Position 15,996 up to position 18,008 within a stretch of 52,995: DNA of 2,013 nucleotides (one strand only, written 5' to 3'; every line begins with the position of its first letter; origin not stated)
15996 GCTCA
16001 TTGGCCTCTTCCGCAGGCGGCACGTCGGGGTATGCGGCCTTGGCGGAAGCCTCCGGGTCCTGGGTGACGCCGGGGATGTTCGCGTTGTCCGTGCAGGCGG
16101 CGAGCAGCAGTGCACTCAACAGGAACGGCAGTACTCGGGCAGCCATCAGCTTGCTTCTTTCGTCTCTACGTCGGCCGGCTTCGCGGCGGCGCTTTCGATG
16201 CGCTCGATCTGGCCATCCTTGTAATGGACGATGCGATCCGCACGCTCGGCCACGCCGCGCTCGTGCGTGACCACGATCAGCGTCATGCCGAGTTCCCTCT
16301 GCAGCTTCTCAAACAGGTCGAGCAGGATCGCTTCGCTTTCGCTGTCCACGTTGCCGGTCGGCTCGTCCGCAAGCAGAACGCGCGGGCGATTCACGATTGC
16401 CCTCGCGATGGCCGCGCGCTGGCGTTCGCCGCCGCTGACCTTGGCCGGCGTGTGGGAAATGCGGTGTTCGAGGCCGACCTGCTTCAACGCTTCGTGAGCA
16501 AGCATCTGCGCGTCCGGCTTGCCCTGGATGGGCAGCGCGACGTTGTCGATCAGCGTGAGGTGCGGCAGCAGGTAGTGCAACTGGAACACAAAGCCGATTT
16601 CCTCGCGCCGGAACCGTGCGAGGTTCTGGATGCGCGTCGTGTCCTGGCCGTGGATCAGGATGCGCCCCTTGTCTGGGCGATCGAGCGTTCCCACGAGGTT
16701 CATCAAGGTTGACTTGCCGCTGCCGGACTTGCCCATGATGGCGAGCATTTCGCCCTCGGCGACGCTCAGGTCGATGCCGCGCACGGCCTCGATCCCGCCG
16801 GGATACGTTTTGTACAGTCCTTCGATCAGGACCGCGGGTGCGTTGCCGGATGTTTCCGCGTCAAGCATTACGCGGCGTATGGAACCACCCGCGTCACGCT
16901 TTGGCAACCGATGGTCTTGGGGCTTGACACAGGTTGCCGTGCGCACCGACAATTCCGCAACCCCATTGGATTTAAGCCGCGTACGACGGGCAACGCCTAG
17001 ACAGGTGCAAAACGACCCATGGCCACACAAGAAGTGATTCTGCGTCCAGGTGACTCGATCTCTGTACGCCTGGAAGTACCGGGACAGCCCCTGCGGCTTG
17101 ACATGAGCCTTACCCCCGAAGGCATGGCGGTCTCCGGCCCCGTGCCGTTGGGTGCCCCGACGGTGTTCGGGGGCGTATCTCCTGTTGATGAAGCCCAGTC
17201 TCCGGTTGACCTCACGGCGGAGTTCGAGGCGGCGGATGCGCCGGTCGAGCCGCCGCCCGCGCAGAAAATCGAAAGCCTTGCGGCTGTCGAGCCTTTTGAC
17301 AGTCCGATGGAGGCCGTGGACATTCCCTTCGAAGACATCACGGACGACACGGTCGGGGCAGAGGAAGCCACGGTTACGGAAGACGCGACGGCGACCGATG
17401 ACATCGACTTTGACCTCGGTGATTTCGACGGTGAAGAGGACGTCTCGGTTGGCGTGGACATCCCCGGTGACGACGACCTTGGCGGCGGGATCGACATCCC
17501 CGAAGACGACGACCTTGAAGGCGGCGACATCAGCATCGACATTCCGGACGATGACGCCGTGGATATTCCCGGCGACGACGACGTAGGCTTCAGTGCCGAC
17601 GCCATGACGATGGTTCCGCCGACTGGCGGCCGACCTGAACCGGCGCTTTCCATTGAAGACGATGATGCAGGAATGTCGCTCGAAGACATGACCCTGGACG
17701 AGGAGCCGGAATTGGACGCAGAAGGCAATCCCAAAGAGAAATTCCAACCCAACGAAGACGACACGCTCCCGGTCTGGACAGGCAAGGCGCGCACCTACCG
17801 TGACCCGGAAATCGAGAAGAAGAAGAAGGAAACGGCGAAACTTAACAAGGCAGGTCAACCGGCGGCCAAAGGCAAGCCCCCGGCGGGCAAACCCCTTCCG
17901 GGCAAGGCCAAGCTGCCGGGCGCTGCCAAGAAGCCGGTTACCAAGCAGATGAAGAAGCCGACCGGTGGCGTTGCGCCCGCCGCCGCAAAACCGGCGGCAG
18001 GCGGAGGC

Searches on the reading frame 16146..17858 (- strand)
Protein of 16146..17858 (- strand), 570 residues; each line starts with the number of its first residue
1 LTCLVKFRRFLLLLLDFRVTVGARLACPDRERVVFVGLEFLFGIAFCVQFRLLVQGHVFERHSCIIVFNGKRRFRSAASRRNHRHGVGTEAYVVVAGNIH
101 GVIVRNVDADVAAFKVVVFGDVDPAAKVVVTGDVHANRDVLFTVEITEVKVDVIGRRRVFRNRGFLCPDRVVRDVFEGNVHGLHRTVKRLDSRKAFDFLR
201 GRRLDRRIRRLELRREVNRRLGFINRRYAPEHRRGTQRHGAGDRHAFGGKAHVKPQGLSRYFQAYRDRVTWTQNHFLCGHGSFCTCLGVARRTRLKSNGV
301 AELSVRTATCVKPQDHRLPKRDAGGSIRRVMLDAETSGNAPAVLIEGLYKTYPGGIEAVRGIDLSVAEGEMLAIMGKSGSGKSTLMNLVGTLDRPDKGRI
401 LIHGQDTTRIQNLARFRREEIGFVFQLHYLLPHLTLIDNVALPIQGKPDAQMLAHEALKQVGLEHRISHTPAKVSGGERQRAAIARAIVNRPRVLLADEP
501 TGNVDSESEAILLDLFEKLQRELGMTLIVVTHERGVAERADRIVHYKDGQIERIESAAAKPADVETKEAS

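Call 33: search_protein_families(library=pfam, proteins=[window:16146-17858:-], max_evalue=0.0001)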
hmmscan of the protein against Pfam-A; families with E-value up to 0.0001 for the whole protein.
window:16146-17858:- (570 aa): 1 family
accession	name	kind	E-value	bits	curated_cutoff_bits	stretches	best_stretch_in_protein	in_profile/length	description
PF00005.33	ABC_tran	-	1.2e-34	120.3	25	1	360-501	2-136/137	ABC transporter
